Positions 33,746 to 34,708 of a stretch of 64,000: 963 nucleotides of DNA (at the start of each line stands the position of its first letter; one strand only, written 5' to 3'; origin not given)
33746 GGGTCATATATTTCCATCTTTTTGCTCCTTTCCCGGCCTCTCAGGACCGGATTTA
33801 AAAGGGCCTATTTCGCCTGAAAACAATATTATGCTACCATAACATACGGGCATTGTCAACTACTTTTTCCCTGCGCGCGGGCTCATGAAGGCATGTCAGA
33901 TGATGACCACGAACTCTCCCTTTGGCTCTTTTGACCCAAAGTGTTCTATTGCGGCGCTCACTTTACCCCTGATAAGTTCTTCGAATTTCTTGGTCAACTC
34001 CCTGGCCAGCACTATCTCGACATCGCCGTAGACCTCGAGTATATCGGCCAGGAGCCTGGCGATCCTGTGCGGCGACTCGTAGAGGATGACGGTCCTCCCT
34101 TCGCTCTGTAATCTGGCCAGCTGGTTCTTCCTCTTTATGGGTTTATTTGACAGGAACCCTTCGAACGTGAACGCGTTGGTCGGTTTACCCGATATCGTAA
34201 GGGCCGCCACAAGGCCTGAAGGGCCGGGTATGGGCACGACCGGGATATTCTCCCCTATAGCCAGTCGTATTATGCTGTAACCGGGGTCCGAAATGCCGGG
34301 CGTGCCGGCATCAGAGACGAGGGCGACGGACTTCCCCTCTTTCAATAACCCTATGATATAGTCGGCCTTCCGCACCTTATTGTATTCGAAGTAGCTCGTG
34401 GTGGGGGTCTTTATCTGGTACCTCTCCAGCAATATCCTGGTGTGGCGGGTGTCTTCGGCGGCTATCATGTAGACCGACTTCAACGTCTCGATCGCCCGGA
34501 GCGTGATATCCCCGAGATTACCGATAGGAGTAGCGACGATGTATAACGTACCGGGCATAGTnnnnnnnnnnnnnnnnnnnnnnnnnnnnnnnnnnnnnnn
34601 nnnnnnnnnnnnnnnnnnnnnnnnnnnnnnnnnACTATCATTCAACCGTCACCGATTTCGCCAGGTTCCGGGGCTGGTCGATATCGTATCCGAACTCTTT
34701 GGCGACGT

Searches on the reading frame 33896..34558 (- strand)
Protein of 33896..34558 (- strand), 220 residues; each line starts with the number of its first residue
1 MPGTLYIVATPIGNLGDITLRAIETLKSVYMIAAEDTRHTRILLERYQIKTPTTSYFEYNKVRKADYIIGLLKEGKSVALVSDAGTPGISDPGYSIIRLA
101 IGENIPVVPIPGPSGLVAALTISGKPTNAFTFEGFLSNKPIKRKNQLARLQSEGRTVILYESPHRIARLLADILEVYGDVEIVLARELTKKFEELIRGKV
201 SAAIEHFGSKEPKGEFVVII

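Call 4: search_protein_families(library=ncbifam, proteins=[window:33896-34558:-])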
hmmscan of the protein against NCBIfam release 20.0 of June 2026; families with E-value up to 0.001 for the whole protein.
window:33896-34558:- (220 aa): 3 families
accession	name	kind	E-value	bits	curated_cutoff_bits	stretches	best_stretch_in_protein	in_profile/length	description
TIGR00096.1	TIGR00096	equivalog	5e-73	245.9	167.9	1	5-220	2-219/275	16S rRNA (cytidine(1402)-2'-O)-methyltransferase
NF011570.0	PRK14994.1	equivalog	5.2e-63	213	502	1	3-220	12-232/287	16S rRNA (cytidine(1402)-2'-O)-methyltransferase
NF004455.0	PRK05787.1-3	equivalog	4.7e-07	29.6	258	1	4-202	2-200/221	cobalt-precorrin-7 (C(5))-methyltransferase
